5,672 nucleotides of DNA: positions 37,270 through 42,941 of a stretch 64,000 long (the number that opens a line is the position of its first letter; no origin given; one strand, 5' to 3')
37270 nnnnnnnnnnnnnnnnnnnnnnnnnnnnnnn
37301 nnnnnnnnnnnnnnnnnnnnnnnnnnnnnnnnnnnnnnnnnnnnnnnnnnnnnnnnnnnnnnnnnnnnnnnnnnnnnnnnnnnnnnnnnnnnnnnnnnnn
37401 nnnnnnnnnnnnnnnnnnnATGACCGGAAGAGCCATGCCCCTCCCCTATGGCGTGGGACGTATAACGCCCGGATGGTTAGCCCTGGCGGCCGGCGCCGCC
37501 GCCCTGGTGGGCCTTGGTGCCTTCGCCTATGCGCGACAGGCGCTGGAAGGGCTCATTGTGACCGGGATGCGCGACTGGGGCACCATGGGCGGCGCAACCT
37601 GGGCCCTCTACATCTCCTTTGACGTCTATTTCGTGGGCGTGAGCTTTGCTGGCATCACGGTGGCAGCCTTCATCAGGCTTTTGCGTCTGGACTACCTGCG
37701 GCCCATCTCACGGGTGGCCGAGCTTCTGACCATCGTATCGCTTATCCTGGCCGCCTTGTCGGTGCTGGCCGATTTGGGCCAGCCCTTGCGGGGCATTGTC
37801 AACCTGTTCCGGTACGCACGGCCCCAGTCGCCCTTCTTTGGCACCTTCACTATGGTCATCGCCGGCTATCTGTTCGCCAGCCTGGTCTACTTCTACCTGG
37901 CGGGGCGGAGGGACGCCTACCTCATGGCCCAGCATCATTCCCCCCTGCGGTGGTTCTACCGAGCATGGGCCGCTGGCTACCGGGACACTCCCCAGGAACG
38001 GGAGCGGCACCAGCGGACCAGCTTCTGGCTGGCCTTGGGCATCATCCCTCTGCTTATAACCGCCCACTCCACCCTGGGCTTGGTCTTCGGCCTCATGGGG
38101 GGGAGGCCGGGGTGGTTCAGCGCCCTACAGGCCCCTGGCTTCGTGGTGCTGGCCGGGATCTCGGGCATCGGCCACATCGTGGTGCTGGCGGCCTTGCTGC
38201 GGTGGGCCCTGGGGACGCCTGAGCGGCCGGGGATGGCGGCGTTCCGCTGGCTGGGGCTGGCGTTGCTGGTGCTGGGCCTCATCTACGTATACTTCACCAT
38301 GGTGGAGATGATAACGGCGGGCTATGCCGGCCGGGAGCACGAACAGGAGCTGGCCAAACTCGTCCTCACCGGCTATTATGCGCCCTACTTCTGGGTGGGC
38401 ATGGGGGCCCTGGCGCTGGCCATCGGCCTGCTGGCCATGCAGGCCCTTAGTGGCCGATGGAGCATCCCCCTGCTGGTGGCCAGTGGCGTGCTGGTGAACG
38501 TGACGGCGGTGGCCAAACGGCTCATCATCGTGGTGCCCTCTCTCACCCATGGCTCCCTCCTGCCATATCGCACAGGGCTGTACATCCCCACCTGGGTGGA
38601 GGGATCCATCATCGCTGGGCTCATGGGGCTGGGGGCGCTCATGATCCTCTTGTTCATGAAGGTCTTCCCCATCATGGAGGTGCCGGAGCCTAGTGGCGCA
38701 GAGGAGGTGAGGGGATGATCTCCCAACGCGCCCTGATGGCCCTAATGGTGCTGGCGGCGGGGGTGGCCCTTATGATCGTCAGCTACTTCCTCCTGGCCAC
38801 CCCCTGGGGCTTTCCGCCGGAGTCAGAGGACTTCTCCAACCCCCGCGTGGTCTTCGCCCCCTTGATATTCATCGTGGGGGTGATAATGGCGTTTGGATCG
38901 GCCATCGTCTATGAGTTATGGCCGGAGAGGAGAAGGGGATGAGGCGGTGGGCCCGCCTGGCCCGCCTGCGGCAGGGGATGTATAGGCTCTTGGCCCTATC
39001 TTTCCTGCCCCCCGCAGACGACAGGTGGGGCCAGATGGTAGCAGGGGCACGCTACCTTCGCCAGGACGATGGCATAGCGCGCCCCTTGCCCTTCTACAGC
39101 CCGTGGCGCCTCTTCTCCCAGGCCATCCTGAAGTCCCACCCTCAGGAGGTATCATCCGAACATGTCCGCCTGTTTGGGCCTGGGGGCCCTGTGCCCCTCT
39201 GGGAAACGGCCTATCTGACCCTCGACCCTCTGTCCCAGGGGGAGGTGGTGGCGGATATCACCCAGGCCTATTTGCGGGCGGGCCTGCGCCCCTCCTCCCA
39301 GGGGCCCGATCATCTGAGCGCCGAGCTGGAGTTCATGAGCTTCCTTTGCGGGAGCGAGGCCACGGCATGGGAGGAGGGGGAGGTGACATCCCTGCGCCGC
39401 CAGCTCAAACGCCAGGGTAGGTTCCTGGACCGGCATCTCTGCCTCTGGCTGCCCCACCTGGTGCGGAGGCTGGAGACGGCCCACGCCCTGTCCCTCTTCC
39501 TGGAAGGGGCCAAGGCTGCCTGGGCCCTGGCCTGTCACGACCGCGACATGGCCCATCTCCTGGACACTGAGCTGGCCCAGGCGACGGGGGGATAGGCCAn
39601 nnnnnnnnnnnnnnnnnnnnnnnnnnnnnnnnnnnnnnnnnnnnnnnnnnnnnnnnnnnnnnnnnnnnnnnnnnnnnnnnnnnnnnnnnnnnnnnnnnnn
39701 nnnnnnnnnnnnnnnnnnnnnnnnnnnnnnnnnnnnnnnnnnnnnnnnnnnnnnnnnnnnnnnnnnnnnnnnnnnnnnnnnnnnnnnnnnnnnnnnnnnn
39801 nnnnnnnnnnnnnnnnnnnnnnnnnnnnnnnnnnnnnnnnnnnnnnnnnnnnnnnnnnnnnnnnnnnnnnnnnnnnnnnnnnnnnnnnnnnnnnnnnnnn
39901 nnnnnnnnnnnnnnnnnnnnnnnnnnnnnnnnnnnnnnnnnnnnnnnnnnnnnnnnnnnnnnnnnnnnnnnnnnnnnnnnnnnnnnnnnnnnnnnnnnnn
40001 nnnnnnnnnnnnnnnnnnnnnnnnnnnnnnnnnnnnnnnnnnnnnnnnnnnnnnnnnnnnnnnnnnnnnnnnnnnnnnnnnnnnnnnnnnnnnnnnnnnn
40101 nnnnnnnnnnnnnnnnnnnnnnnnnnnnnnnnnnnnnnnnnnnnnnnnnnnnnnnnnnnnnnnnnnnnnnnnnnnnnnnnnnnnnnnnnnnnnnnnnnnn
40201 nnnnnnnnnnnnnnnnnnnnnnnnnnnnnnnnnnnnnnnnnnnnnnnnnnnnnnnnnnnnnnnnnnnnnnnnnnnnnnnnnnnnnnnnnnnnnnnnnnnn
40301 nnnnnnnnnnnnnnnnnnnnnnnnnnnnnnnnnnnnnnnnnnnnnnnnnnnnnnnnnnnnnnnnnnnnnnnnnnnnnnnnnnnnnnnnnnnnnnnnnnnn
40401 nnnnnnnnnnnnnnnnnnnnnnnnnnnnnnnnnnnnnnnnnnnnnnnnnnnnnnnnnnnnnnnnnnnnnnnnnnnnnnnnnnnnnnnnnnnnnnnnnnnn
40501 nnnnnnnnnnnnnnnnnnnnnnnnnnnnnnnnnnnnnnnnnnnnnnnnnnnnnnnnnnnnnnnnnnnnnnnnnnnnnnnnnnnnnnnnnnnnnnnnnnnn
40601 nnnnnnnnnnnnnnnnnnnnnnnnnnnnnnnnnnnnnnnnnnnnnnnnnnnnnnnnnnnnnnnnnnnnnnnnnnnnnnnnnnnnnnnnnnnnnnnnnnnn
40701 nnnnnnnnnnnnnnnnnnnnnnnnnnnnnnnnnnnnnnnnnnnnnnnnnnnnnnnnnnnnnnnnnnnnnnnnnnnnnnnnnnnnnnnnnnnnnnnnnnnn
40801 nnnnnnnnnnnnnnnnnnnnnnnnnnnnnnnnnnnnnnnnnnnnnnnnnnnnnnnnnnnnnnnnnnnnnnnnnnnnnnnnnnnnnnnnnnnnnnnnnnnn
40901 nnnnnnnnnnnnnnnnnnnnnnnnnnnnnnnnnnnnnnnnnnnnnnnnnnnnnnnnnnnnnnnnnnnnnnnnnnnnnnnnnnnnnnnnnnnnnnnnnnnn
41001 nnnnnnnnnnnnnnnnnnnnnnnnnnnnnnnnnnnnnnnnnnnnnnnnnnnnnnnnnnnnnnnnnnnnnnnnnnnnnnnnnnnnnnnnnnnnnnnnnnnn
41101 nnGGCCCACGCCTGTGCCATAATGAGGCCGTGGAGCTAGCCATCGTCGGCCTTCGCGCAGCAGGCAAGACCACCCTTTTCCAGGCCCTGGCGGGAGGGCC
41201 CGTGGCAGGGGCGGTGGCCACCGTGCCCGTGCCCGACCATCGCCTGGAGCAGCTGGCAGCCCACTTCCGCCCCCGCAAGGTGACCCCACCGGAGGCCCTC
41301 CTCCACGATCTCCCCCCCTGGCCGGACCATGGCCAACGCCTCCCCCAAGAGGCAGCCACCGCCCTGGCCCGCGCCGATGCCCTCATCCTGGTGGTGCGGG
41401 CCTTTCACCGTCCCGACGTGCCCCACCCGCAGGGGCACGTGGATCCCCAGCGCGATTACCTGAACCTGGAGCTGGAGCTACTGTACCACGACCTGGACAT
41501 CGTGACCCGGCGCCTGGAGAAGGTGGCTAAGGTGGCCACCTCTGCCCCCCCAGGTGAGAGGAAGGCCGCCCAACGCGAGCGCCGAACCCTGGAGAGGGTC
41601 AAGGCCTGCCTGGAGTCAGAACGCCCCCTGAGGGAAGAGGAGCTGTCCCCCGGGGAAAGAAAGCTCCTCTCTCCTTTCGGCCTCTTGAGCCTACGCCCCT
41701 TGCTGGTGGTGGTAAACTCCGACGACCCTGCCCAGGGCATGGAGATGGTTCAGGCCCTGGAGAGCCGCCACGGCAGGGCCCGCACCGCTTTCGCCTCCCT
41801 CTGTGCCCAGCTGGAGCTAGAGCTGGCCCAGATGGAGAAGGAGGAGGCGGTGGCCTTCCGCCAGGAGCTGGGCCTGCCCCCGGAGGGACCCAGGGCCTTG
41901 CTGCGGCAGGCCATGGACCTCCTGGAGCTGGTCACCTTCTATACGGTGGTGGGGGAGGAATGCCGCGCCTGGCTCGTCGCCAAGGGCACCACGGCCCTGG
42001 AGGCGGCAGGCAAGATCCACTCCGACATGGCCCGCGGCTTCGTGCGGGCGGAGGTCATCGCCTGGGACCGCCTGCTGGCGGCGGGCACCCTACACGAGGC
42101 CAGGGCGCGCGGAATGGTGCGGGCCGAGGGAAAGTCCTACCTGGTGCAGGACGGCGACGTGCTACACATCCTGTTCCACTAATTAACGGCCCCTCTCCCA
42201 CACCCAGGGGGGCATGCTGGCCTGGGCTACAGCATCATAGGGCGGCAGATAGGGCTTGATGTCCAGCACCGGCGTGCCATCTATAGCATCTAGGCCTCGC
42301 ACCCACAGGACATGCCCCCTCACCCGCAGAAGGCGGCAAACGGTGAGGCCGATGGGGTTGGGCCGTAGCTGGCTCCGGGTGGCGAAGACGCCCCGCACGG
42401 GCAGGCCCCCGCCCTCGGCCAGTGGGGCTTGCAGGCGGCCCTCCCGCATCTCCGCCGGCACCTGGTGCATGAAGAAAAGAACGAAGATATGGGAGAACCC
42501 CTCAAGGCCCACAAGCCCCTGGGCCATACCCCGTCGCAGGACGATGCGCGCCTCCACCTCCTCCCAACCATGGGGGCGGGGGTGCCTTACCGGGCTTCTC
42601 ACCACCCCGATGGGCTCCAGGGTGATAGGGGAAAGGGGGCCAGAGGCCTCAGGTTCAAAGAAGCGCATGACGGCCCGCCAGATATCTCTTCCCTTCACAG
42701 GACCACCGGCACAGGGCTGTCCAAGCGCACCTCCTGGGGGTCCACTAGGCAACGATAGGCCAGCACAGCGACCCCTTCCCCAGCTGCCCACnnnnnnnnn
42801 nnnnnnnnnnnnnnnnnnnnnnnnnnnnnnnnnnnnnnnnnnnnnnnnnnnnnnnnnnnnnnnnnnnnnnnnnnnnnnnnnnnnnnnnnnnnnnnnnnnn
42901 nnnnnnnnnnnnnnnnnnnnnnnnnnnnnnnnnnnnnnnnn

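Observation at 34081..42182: Seven-gene Tat-dependent molybdoenzyme module with non-canonical accessory genes and no assignable substrate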

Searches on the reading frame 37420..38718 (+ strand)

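Call 3: search_protein_families(library=pfam, proteins=[window:37420-38718:+], max_evalue=0.01)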
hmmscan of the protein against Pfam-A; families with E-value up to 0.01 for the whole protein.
window:37420-38718:+ (432 aa): 1 family
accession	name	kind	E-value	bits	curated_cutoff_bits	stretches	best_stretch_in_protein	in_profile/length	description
PF03916.19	NrfD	-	3.7e-20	73.2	25.8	1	58-375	8-309/313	Polysulphide reductase, NrfD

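Call 4: search_protein_families(library=ncbifam, proteins=[window:37420-38718:+], max_evalue=0.01)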
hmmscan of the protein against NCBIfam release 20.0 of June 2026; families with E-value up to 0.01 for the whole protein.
window:37420-38718:+ (432 aa): 2 families
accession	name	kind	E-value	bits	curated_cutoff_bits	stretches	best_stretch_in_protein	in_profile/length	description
NF045798.1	DsrP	equivalog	1.9e-19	70.3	350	2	25-164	18-146/346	sulfate reduction electron transfer complex DsrMKJOP subunit DsrP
NF041784.1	mnquin_red_QrcD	equivalog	4.5e-05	22.9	570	1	10-128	8-122/408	menaquinone reductase integral membrane subunit QrcD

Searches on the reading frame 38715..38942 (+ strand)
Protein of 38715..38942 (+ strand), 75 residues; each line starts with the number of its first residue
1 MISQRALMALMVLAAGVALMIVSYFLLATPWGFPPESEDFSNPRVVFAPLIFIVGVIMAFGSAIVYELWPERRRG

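Call 3: search_protein_families(library=pfam, proteins=[window:38715-38942:+], max_evalue=0.01)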
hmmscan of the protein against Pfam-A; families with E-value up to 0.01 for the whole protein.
window:38715-38942:+ (75 aa): 1 family
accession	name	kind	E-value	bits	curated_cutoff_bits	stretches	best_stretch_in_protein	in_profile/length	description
PF11297.13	DUF3098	-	0.0014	18.6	25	1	10-60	7-60/67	Protein of unknown function (DUF3098)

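Call 4: search_protein_families(library=ncbifam, proteins=[window:38715-38942:+], max_evalue=0.01)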
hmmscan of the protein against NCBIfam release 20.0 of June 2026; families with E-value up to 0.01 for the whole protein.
window:38715-38942:+ (75 aa): 0 families

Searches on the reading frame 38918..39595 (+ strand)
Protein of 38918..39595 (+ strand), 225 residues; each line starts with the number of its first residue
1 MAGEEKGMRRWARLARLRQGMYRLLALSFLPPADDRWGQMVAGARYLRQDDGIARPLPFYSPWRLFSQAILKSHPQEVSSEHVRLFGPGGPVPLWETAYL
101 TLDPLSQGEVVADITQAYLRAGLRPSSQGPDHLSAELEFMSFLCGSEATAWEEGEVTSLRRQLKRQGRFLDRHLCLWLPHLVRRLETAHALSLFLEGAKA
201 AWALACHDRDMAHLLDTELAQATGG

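Call 3: search_protein_families(library=pfam, proteins=[window:38918-39595:+], max_evalue=0.01)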
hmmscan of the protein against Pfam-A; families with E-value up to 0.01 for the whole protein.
window:38918-39595:+ (225 aa): 1 family
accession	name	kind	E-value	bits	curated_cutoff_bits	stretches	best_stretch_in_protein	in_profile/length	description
PF02613.20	Nitrate_red_del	-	1.4e-20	74.2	22.2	1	63-182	12-135/136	Nitrate reductase delta subunit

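Call 4: search_protein_families(library=ncbifam, proteins=[window:38918-39595:+], max_evalue=0.01)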
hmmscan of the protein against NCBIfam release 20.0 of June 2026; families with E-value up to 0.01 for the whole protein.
window:38918-39595:+ (225 aa): 3 families
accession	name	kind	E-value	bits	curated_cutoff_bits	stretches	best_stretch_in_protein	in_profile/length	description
TIGR03482.1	DMSO_red_II_cha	subfamily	7.3e-16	58.7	152.3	1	18-199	2-179/197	DMSO reductase family type II enzyme chaperone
NF042981.1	EthbenzDh_ebdD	equivalog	3e-06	27.1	360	1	13-187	14-190/222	ethylbenzene dehydrogenase subunit delta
NF003442.0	PRK04976.1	equivalog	7.6e-05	22.7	132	1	99-199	100-195/211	molecular chaperone TorD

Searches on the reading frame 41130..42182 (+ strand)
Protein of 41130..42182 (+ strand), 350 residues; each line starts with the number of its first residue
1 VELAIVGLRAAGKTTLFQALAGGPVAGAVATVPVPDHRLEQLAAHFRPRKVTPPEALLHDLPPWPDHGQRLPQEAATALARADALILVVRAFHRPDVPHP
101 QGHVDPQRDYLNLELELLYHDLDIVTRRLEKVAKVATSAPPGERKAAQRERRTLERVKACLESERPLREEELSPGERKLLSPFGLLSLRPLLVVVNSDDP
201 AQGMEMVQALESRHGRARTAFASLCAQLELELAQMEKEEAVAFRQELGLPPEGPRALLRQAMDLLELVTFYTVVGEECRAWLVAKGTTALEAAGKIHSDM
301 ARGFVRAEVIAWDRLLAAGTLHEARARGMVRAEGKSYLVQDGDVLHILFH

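Call 3: search_protein_families(library=pfam, proteins=[window:41130-42182:+], max_evalue=0.01)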
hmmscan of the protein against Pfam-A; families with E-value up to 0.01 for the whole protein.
window:41130-42182:+ (350 aa): 3 families
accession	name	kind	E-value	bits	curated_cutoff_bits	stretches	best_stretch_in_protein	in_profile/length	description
PF06071.19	YchF-GTPase_C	-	7e-30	103.4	27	1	267-349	1-83/84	Protein of unknown function (DUF933)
PF01926.29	MMR_HSR1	-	0.00051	20.6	21.9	1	3-101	2-86/113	50S ribosome-binding GTPase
PF02824.27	TGS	-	0.00066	20.1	22.2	1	283-348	13-59/60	TGS domain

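Call 4: search_protein_families(library=ncbifam, proteins=[window:41130-42182:+], max_evalue=0.01)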
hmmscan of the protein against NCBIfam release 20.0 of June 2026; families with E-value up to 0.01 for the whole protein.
window:41130-42182:+ (350 aa): 3 families
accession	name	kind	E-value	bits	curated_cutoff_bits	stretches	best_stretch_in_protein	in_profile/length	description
TIGR00092.1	TIGR00092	equivalog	1.8e-60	205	279.2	1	4-348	6-365/368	redox-regulated ATPase YchF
NF007171.0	PRK09602.1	subfamily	1.1e-10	40.9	387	1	77-244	99-271/397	YchF-related putative GTPase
TIGR01166.1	cbiO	subfamily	0.0021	17.6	211.8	0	3-29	21-49/190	cobalt ABC transporter, ATP-binding protein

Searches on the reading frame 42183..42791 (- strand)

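Call 16: search_protein_families(library=pfam, proteins=[window:42183-42791:-], max_evalue=0.001)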
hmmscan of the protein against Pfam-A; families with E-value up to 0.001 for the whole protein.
window:42183-42791:- (202 aa): 1 family
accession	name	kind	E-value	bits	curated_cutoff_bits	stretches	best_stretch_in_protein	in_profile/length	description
PF01980.22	TrmO_N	-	5.9e-31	107.5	26.8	1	73-186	6-116/116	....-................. O N-terminal domain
